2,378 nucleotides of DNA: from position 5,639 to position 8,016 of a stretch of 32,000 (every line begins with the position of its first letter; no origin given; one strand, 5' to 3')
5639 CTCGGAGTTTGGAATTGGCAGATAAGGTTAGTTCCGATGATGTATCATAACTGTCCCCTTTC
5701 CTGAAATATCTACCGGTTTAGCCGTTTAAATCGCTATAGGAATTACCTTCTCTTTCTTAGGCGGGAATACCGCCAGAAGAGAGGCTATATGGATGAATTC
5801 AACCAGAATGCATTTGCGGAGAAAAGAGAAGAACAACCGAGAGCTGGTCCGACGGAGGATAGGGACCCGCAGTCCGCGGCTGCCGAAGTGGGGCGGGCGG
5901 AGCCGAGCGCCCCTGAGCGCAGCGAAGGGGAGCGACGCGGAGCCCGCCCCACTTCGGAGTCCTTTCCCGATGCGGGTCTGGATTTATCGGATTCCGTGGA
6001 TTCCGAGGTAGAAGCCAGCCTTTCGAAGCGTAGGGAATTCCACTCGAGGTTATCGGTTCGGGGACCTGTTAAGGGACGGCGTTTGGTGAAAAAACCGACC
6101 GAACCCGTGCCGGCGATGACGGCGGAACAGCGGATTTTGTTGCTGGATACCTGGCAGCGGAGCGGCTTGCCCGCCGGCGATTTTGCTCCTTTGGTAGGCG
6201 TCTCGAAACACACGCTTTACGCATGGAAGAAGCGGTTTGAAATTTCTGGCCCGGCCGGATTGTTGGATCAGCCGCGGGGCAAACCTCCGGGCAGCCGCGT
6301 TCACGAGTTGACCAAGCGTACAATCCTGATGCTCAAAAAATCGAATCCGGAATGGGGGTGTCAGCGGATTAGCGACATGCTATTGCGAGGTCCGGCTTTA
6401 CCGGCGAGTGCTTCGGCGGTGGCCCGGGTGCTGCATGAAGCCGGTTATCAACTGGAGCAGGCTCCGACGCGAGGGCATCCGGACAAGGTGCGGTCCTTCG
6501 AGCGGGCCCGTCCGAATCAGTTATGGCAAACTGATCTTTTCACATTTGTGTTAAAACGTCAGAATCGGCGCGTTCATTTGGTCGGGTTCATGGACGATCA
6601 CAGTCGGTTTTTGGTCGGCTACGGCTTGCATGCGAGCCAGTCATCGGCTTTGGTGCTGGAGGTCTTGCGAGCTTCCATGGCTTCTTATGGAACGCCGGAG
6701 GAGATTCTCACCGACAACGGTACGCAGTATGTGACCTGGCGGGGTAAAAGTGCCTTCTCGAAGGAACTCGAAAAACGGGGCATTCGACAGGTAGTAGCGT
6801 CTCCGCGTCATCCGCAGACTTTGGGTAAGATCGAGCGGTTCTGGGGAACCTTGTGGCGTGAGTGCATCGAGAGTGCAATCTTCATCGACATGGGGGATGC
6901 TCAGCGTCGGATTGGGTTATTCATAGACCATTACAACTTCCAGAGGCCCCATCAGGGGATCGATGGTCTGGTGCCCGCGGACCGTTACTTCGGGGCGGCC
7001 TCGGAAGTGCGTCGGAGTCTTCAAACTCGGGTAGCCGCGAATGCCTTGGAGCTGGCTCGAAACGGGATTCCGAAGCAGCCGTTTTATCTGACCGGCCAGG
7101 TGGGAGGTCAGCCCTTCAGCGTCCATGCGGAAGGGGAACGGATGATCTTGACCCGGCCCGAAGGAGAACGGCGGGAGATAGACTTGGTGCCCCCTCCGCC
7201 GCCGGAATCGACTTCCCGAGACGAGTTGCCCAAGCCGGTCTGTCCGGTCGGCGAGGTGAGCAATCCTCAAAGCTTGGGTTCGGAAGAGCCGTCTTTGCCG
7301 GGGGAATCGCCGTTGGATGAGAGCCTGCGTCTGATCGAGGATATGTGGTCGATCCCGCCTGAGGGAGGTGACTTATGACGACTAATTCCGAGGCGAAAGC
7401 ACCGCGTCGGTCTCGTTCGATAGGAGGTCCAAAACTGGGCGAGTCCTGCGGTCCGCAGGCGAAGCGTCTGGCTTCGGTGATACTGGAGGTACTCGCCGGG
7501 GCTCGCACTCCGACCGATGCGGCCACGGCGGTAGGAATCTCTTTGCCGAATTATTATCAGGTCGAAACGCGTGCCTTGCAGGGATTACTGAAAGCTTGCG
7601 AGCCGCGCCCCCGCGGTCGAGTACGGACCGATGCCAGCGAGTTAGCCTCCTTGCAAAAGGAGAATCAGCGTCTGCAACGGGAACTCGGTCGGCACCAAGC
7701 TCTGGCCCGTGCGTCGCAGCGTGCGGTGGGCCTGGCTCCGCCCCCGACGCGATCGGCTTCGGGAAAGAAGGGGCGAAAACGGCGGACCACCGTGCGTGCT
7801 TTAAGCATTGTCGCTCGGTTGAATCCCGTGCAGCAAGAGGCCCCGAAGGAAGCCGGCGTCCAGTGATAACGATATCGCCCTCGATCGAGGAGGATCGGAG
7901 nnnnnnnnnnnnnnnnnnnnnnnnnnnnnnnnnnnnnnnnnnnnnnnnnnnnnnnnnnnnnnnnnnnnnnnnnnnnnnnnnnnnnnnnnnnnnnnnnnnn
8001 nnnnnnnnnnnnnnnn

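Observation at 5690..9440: Four-gene transposable element carrying two distinct DDE integrases and two paralogous HTH partners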

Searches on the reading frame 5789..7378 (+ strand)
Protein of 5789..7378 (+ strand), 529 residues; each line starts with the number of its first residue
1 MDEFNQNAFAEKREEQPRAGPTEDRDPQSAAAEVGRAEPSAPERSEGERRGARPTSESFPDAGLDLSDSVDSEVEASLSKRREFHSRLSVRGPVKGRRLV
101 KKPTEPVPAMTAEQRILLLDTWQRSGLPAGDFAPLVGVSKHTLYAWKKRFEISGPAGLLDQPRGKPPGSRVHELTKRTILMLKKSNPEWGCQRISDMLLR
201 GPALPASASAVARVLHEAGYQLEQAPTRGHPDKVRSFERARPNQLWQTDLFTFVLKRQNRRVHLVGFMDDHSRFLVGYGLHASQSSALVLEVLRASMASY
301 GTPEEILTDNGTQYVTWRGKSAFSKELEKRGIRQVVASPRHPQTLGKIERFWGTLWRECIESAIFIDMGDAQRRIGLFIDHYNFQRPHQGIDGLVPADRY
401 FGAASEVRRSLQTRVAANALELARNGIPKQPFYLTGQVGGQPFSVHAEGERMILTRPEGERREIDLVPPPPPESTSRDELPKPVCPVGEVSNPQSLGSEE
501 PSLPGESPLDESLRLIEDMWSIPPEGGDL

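Call 6: search_protein_families(library=pfam, proteins=[window:5789-7378:+], max_evalue=0.1)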
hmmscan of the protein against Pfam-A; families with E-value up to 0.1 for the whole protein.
window:5789-7378:+ (529 aa): 9 families
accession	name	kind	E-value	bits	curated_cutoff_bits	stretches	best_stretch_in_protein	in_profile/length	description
PF00665.32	rve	-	2.5e-18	66.7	32.6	1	240-342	2-102/102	Integrase core domain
PF13683.12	rve_3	-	5.3e-15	55.4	26.5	1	331-396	2-67/67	Integrase core domain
PF13565.12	HTH_32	-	8.2e-11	42.7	33.7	1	142-215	1-73/73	Homeodomain-like domain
PF13518.12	HTH_28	-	2.7e-07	31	25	1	125-165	11-51/52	Helix-turn-helix domain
PF24764.1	rva_4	-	3.4e-06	27.3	26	1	239-362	4-119/194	Integrase core domain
PF13551.12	HTH_29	-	8.2e-06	26.3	28.1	1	135-173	21-60/64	Winged helix-turn helix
PF13384.12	HTH_23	-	1.2e-05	25.5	24.6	1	112-159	4-50/50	Homeodomain-like domain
PF01527.26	HTH_Tnp_1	-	0.0042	17.7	24.1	1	111-158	8-51/75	Transposase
PF13333.12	rve_2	-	0.0062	17.1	22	1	349-397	1-49/56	Integrase core domain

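Call 7: search_protein_families(library=ncbifam, proteins=[window:5789-7378:+], max_evalue=0.1)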
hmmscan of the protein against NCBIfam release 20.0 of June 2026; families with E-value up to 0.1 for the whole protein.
window:5789-7378:+ (529 aa): 7 families
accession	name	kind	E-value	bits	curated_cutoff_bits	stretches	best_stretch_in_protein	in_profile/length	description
NF033577.2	transpos_IS481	equivalog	7.7e-62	209.4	224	1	114-400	1-284/284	IS481 family transposase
NF033516.0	transpos_IS3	equivalog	3.3e-39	135.2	160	1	113-398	88-367/369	IS3 family transposase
NF033594.2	transpos_ISNCY_2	equivalog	6e-19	68.4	250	1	133-355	17-246/368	ISNCY family transposase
NF033545.0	transpos_IS630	equivalog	6.6e-13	48.8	100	1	118-270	7-151/299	IS630 family transposase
NF033546.1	transpos_IS21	equivalog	5.7e-10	39.2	160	1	126-399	8-281/294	IS21 family transposase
NF047593.1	IS66_ISAeme5_TnpA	equivalog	0.00045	20.7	28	1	119-153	10-44/79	IS66 family insertion sequence element accessory protein TnpA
NF006918.0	PRK09409.1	subfamily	0.021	14.4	597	1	206-392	86-277/301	IS2 transposase TnpB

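Call 9: find_encoding_contigs(protein=window:5789-7378:+, flank=6000, max_places=10)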
Protein window:5789-7378:+ (529 aa): 1 contig read that carries it; 1 place shown.
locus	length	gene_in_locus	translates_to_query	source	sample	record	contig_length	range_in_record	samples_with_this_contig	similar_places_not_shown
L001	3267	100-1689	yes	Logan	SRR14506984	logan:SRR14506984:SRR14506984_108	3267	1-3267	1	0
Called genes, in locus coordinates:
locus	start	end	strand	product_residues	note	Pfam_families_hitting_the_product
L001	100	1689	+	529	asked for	PF13384:HTH_23 (faint), PF13518:HTH_28 (weak), PF13551:HTH_29 (weak), PF13565:HTH_32, PF00665:rve, PF24764:rva_4 (weak), PF13683:rve_3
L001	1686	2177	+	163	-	-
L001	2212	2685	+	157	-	-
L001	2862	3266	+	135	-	?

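Call 11: find_homologous_proteins(query=window:5789-7378:+, max_evalue=1e-10)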
Query window:5789-7378:+ (529 aa): 4794 proteins with E <= 1e-10 among 8000 candidates; the best 120 are listed.
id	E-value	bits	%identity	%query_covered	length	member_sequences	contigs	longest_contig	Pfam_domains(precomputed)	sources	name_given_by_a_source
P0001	0.0e+0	1200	100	100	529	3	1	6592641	PF00665.33,PF13384.13,PF13551.13,PF13518.13,PF13683.13,PF24764.2,PF13565.13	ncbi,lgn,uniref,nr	ncbi:DDE-type integrase/transposase/recombinase [Telmatocola sphagniphila]|uniref:DDE-type integrase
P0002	6.7e-238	809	72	93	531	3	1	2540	PF00665.33,PF13551.13,PF13518.13,PF13683.13,PF24764.2,PF13565.13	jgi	jgi:transposase InsO family protein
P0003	7.2e-238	809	72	94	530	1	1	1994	PF00665.33,PF13384.13,PF13551.13,PF13518.13,PF13683.13,PF24764.2,PF13565.13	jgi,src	-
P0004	8.6e-238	809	73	95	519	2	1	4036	PF00665.33,PF13551.13,PF13518.13,PF13683.13,PF24764.2,PF13565.13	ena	-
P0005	2.1e-237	808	70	98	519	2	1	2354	PF00665.33,PF13551.13,PF13518.13,PF13683.13,PF24764.2,PF13565.13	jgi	-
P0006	5.4e-237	806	72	95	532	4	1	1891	PF00665.33,PF13384.13,PF13551.13,PF13518.13,PF13683.13,PF24764.2,PF13565.13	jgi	jgi:transposase InsO family protein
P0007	5.7e-237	806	72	95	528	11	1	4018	PF00665.33,PF13384.13,PF13551.13,PF13518.13,PF13683.13,PF24764.2,PF13565.13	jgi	jgi:transposase InsO family protein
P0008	7.2e-237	806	73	93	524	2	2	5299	PF00665.33,PF13384.13,PF13551.13,PF13518.13,PF13683.13,PF24764.2,PF13565.13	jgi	jgi:transposase InsO family protein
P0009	3.3e-236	804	74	92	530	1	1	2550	PF00665.33,PF13384.13,PF13551.13,PF13518.13,PF13683.13,PF24764.2,PF13565.13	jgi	jgi:transposase InsO family protein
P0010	7.7e-235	799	71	95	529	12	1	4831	PF00665.33,PF13551.13,PF13518.13,PF13683.13,PF24764.2,PF13565.13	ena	-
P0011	1.1e-234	799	71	94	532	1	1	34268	PF00665.33,PF13551.13,PF13518.13,PF13683.13,PF24764.2,PF13565.13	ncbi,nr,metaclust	ncbi:unnamed protein product [uncultured bacterium]|nr:unnamed protein product [uncultured bacterium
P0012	1.2e-234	798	70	97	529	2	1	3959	PF00665.33,PF13384.13,PF13551.13,PF13518.13,PF13683.13,PF24764.2,PF13565.13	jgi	jgi:transposase InsO family protein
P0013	1.4e-234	798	72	94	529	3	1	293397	PF00665.33,PF13551.13,PF13518.13,PF13683.13,PF24764.2,PF13565.13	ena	-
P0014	1.8e-234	798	69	99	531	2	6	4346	PF00665.33,PF13384.13,PF13551.13,PF13518.13,PF13683.13,PF24764.2,PF13565.13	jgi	jgi:transposase InsO family protein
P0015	3.7e-234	797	70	94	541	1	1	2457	PF00665.33,PF13384.13,PF13551.13,PF13518.13,PF13683.13,PF24764.2,PF13565.13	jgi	jgi:putative transposase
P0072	2.1e-224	765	75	83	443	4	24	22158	PF00665.33,PF13551.13,PF13518.13,PF13683.13,PF24764.2,PF13565.13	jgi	jgi:transposase InsO family protein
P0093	2.4e-222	758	68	95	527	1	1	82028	PF00665.33,PF13384.13,PF13551.13,PF13518.13,PF13683.13,PF24764.2,PF13565.13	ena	-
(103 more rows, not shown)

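Call 14: find_encoding_contigs(protein=P0013, flank=6000, max_places=4)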
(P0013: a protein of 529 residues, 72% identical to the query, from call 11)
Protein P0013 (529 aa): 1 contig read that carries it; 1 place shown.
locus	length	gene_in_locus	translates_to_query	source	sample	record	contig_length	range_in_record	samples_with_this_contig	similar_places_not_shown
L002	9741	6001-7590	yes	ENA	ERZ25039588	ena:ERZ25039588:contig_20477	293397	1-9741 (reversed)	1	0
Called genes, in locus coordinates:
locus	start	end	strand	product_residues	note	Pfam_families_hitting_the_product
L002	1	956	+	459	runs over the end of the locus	PF13384:HTH_23 (weak), PF13518:HTH_28, PF13551:HTH_29, PF13565:HTH_32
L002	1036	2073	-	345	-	-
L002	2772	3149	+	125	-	-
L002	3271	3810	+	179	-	PF14237:GYF_2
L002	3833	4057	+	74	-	-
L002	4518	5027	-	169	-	PF05593:RHS_repeat (faint)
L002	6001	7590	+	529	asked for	PF13518:HTH_28, PF13551:HTH_29 (weak), PF13565:HTH_32, PF00665:rve, PF24764:rva_4 (faint), PF13683:rve_3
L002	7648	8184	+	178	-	-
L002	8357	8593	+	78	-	-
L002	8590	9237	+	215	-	-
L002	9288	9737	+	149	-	-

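Call 15: find_encoding_contigs(protein=P0093, flank=6000, max_places=4)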
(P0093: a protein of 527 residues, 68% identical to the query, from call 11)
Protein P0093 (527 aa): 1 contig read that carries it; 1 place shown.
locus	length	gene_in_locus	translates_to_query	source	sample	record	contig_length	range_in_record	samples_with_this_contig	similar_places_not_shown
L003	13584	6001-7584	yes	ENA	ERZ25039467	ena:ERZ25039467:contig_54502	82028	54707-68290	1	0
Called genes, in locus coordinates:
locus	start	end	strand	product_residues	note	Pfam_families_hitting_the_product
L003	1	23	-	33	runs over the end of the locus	-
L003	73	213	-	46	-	-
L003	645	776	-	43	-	-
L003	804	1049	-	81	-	-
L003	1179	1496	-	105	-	-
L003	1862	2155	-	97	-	-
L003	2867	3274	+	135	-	-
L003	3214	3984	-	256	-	PF08281:Sigma70_r4_2, PF04545:Sigma70_r4 (weak), PF13556:HTH_30 (weak)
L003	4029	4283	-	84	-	-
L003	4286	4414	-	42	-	-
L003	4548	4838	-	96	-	-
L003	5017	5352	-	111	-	-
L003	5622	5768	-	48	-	-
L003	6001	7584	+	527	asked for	PF13384:HTH_23 (faint), PF13518:HTH_28, PF13551:HTH_29, PF13565:HTH_32, PF00665:rve, PF24764:rva_4 (weak), PF13683:rve_3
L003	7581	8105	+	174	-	-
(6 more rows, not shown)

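Call 16: find_encoding_contigs(protein=P0072, flank=6000, max_places=10)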
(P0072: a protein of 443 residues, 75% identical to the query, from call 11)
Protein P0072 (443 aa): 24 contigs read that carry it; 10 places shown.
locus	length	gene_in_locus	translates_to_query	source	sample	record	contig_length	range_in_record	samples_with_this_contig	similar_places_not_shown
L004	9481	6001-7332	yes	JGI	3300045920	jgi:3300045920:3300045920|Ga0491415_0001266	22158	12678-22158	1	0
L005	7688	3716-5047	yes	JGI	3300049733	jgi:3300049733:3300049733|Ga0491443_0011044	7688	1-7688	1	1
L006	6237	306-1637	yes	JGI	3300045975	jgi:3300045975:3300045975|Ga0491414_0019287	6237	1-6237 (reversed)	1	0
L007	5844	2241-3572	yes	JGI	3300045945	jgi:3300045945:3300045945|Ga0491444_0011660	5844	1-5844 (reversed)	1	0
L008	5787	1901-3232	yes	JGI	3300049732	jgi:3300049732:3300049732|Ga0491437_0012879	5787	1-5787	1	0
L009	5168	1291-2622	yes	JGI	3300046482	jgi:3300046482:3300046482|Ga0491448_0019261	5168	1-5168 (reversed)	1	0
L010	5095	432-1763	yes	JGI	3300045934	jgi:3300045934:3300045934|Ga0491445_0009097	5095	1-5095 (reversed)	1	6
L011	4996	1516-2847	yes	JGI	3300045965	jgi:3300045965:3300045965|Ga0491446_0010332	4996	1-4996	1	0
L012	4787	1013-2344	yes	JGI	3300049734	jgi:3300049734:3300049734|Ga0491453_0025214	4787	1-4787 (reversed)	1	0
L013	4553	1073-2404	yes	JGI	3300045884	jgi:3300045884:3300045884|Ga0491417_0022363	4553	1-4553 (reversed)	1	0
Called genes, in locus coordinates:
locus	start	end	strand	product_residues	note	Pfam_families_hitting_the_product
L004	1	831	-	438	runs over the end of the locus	PF03605:DcuA_DcuB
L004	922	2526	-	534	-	PF07396:Porin_O_P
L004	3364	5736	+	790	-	PF13432:TPR_16 (weak), PF13432:TPR_16, PF13414:TPR_11, PF13432:TPR_16, PF00515:TPR_1, PF13414:TPR_11, PF13424:TPR_12, PF23914:TPR_CcmH_CycH, +32 more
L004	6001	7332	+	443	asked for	PF13518:HTH_28 (faint), PF13551:HTH_29 (faint), PF13565:HTH_32, PF00665:rve, PF24764:rva_4 (weak), PF13683:rve_3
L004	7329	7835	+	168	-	-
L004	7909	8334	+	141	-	-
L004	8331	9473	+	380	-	PF00665:rve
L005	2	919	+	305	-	?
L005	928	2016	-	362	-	PF06114:Peptidase_M78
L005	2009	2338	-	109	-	-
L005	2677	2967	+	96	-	-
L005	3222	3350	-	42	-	-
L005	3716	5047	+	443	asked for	PF13518:HTH_28 (faint), PF13551:HTH_29 (faint), PF13565:HTH_32, PF00665:rve, PF24764:rva_4 (weak), PF13683:rve_3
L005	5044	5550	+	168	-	-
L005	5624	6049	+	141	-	-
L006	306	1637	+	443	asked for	PF13518:HTH_28 (faint), PF13551:HTH_29 (faint), PF13565:HTH_32, PF00665:rve, PF24764:rva_4 (weak), PF13683:rve_3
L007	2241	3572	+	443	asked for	PF13518:HTH_28 (faint), PF13551:HTH_29 (faint), PF13565:HTH_32, PF00665:rve, PF24764:rva_4 (weak), PF13683:rve_3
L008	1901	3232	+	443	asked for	PF13518:HTH_28 (faint), PF13551:HTH_29 (faint), PF13565:HTH_32, PF00665:rve, PF24764:rva_4 (weak), PF13683:rve_3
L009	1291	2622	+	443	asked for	PF13518:HTH_28 (faint), PF13551:HTH_29 (faint), PF13565:HTH_32, PF00665:rve, PF24764:rva_4 (weak), PF13683:rve_3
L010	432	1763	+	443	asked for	PF13518:HTH_28 (faint), PF13551:HTH_29 (faint), PF13565:HTH_32, PF00665:rve, PF24764:rva_4 (weak), PF13683:rve_3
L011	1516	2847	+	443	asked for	PF13518:HTH_28 (faint), PF13551:HTH_29 (faint), PF13565:HTH_32, PF00665:rve, PF24764:rva_4 (weak), PF13683:rve_3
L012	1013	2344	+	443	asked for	PF13518:HTH_28 (faint), PF13551:HTH_29 (faint), PF13565:HTH_32, PF00665:rve, PF24764:rva_4 (weak), PF13683:rve_3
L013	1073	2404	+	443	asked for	PF13518:HTH_28 (faint), PF13551:HTH_29 (faint), PF13565:HTH_32, PF00665:rve, PF24764:rva_4 (weak), PF13683:rve_3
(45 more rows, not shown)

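Call 48: find_related_loci(query=A2, collection=metagenome_contigs, flank=6000)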
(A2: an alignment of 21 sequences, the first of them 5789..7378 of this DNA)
Query A2 (529 aa) in metagenome_contigs; peptide patterns used: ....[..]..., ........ (x = any residue, [..] = any of these).
600 stretches matched a pattern (row limit reached: there are more); 586 encode a relative of the query (tblastn E <= 1e-3); the best 80 are kept; 80 distinct loci.
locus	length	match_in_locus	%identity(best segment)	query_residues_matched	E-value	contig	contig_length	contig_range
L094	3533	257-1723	73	31-512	0e+0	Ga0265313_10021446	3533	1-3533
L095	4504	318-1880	70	2-528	0e+0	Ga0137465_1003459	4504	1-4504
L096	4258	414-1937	72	28-528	0e+0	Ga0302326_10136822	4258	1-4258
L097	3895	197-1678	71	30-528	0e+0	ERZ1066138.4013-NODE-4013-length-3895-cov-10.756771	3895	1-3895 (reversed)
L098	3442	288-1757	72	31-528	0e+0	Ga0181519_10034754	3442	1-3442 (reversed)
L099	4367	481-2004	71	35-528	0e+0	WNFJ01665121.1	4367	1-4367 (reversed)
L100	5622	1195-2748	69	4-528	0e+0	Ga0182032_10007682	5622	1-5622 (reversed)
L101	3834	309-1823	69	25-528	0e+0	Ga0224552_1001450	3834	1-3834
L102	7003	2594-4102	71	35-529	0e+0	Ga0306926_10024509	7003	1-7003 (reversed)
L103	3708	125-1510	74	60-528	0e+0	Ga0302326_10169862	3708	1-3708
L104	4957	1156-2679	71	30-528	0e+0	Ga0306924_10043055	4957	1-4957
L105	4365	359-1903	69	28-512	0e+0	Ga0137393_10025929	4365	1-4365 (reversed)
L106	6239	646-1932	78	96-527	0e+0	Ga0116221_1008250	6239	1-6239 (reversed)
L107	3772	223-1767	69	28-512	0e+0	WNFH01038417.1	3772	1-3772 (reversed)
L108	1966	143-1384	79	100-512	0e+0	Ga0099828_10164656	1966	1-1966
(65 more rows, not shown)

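Call 64: search_solved_structures(query=A2, max_evalue=1)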
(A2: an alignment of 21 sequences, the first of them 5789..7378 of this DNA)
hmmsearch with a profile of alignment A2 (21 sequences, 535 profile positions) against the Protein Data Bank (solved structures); distinct sequences matched with E-value up to 1: 29.
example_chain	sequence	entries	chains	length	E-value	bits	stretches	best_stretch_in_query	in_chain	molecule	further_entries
3o3x_A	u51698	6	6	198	0.0016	20.5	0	83-136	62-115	gp41-5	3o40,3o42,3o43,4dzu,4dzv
5ejk_A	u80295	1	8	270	0.0043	19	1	248-322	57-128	Gag-Pro-Pol polyprotein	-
7pel_A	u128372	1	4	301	0.0047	18.9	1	247-361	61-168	Pol protein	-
7ouf_D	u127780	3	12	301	0.0047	18.9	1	247-361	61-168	Integrase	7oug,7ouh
4fw2_A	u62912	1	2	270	0.0052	18.8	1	248-355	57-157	Integrase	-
7jn3_A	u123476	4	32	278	0.0052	18.8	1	247-355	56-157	integrase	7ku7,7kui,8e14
1c0m_A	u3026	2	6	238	0.0083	18.1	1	248-355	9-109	PROTEIN (INTEGRASE) | RSV INTEGRASE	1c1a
1vsd_A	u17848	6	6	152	0.016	17.2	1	248-356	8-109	INTEGRASE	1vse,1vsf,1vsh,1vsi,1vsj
3o4n_A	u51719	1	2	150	0.018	17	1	248-356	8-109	integrase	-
3o4q_A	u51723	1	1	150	0.018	17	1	248-356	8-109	integrase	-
1vsm_A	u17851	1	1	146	0.019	17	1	248-356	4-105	PROTEIN (INTEGRASE)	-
1cxq_A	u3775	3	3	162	0.021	16.8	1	248-356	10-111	AVIAN SARCOMA VIRUS INTEGRASE | PROTEIN (AVIAN SARCOMA VIRUS INTEGRASE)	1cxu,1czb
1asu_A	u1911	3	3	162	0.021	16.8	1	248-356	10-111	AVIAN SARCOMA VIRUS INTEGRASE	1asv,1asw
1a5v_A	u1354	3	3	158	0.021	16.8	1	248-356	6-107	INTEGRASE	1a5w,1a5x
3dlr_A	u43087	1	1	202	0.042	15.8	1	269-357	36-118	Integrase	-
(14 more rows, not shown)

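Call 97: predict_structure(alignment_id=A2)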
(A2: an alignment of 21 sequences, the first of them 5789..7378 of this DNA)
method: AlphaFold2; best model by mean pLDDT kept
length: 529 residues; sequences in the alignment: 21
mean_pLDDT: 47.1   pTM: 0.25
mean pLDDT of the five models: 47.1, 45.8, 43.9, 43.5, 40.9
residues with pLDDT >= 90: 32; 70-90: 30; 50-70: 90; < 50: 377
segments of 3 or more residues with pLDDT < 50: 1-16, 18-41, 43-95, 102-105, 163-182, 185-283, 311-316, 338-446, 450-452, 472-500, 525-529
pLDDT, mean of each block of 10 residues (from residue 1): 38 37 37 36 41 35 33 36 37 47 56 90 93 91 91 81 45 44 46 39 34 41 36 32 32 36 36 36 50 56 59 47 75 58 37 35 29 35 37 40 42 47 45 42 48 53 53 44 38 39 52 56 46
secondary structure, 60 per line:
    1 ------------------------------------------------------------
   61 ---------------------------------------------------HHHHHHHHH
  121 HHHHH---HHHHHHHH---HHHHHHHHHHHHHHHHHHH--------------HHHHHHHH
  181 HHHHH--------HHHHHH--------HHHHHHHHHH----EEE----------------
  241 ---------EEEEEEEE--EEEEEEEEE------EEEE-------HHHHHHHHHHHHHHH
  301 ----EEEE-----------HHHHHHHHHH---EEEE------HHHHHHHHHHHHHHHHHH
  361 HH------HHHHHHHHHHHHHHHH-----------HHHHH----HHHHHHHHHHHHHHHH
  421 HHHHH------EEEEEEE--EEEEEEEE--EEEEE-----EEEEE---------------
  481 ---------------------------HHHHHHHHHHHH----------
elements in order: H112-125 H129-136 H140-158 H173-185 H194-199 H208-217 E222-224 E250-257 E260-268 E275-278 H286-300 E305-308 H320-329 E333-336 H343-362 H369-384 H396-400 H405-425 E432-438 E441-448 E451-455 E461-465 H508-519
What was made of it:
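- Tried and rejected: The gene 1 structure model was too poor to use (pLDDT 47, call 97).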

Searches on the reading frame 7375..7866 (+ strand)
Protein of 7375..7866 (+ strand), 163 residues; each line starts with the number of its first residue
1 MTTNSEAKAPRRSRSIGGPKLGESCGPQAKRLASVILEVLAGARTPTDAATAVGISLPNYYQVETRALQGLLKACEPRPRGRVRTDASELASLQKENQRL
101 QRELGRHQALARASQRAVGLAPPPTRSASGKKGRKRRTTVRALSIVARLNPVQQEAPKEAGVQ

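Call 6: search_protein_families(library=pfam, proteins=[window:7375-7866:+], max_evalue=0.1)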
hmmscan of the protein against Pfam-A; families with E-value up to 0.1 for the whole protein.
window:7375-7866:+ (163 aa): 2 families
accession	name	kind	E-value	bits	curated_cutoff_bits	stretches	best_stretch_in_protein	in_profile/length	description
PF05769.16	SIKE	-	0.013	15.8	24.3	1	29-108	11-93/180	SIKE family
PF01527.26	HTH_Tnp_1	-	0.068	13.8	24.1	0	38-104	18-74/75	Transposase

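Call 7: search_protein_families(library=ncbifam, proteins=[window:7375-7866:+], max_evalue=0.1)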
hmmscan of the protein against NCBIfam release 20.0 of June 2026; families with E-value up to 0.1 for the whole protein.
window:7375-7866:+ (163 aa): 0 families
